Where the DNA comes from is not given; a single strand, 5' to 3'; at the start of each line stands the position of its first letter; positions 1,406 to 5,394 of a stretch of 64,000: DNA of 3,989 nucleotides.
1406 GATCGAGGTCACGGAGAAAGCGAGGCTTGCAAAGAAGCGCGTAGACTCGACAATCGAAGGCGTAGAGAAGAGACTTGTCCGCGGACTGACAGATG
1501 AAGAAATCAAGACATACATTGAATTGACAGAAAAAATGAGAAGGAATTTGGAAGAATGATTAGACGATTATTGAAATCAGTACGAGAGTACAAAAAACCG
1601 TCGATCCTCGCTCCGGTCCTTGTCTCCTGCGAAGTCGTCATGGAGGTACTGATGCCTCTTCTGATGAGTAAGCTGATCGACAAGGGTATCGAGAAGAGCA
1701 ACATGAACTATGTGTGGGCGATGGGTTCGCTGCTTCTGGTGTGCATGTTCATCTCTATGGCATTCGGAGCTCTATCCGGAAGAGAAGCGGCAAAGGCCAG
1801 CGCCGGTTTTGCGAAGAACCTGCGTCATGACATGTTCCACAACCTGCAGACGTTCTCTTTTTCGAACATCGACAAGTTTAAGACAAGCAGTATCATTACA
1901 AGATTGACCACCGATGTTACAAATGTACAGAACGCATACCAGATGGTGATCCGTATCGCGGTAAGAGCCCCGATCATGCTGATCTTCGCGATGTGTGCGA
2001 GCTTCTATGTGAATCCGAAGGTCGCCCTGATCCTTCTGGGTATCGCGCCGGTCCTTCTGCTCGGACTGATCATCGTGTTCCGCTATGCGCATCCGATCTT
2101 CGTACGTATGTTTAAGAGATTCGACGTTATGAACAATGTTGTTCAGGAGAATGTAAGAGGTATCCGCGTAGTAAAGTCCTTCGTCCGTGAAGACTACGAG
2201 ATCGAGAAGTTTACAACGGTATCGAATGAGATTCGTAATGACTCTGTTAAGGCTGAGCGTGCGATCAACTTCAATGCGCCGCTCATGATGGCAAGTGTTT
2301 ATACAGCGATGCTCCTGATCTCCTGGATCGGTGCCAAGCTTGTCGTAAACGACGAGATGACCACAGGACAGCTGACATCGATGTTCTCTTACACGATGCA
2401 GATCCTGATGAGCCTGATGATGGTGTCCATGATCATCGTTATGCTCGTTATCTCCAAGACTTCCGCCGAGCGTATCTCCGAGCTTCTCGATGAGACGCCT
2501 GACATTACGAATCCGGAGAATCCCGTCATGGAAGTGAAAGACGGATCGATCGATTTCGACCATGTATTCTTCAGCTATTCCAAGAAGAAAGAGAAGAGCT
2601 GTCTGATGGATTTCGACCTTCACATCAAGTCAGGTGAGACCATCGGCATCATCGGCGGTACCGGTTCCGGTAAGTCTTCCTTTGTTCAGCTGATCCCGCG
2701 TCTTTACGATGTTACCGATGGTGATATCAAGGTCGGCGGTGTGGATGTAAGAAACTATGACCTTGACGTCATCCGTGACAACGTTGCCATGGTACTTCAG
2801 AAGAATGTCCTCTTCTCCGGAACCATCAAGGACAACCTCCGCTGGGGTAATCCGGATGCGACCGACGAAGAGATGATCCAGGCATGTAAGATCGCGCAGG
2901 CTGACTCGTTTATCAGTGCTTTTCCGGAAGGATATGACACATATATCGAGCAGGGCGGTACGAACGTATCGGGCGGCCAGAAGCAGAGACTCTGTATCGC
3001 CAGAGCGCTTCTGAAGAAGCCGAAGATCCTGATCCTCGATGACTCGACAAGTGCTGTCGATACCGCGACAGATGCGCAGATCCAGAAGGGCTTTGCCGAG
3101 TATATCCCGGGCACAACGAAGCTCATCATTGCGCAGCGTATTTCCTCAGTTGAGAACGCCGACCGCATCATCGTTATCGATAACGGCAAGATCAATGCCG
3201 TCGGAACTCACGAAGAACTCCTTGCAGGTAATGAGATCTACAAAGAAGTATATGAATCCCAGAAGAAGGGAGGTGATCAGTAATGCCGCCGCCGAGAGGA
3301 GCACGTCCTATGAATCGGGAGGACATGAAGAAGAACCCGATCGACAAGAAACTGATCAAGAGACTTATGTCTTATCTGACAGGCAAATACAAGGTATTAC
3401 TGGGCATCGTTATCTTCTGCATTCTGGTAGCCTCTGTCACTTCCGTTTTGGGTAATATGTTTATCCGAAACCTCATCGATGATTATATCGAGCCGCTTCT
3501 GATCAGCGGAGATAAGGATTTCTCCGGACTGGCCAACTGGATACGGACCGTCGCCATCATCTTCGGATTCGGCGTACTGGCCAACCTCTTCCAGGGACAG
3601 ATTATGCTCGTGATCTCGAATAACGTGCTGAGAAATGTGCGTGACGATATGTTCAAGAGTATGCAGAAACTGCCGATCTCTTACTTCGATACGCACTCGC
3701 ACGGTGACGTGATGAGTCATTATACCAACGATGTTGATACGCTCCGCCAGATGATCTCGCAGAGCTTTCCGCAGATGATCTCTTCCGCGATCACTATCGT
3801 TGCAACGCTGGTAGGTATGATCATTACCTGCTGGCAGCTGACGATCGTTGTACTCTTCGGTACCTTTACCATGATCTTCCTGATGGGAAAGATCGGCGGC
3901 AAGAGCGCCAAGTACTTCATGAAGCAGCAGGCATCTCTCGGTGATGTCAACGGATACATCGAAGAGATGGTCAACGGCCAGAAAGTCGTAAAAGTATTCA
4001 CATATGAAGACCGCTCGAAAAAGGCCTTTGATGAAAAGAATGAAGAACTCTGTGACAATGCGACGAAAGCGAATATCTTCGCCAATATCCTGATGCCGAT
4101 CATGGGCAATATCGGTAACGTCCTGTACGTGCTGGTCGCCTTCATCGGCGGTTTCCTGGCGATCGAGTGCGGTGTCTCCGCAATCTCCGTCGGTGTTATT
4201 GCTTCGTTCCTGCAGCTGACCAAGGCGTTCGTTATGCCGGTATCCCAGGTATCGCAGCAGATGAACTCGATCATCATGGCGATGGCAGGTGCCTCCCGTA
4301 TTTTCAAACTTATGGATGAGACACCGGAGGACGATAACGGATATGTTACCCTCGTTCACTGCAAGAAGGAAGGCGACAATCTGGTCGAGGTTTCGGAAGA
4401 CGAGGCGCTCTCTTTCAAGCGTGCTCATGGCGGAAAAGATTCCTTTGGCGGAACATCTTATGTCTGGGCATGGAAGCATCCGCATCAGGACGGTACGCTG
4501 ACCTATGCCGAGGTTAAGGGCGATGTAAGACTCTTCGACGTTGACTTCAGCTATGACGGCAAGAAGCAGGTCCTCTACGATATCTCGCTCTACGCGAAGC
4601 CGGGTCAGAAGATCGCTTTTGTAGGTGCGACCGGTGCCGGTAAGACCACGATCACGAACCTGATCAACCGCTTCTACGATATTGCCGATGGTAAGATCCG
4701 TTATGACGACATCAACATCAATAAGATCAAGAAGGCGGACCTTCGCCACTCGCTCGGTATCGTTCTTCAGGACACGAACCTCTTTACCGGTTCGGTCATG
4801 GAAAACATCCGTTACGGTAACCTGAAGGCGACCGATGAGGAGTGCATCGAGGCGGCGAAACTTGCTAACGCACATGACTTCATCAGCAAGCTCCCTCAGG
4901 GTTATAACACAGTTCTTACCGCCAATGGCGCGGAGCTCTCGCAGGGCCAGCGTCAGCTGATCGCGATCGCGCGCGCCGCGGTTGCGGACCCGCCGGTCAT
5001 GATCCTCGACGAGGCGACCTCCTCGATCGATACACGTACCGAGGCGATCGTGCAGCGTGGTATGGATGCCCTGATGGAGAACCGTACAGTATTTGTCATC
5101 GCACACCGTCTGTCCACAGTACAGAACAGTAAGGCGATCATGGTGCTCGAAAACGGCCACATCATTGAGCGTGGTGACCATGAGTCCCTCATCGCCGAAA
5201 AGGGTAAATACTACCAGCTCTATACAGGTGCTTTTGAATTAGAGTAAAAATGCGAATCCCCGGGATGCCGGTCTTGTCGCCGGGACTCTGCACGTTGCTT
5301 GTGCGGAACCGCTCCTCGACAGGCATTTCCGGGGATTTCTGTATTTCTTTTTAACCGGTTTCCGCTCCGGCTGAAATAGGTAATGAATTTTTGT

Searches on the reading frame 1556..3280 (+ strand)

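Call 56: search_protein_families(library=pfam, proteins=[window:1556-3280:+], max_evalue=0.00001)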
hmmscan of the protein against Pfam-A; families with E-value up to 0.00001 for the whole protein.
window:1556-3280:+ (575 aa): 2 families
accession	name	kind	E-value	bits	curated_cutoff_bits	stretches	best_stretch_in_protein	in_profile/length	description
PF00664.28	ABC_membrane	-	4.6e-47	161.4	28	1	19-287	4-274/274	ABC transporter transmembrane region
PF00005.33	ABC_tran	-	1.6e-28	100.5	25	1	351-499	2-137/137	ABC transporter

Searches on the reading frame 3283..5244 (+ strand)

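Call 56: search_protein_families(library=pfam, proteins=[window:3283-5244:+], max_evalue=0.00001)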
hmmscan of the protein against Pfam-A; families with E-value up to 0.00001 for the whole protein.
window:3283-5244:+ (654 aa): 2 families
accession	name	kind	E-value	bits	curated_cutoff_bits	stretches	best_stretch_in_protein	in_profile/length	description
PF00664.28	ABC_membrane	-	9.8e-51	173.5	28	1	40-320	1-274/274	ABC transporter transmembrane region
PF00005.33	ABC_tran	-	7.5e-29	101.5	25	1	432-580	2-137/137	ABC transporter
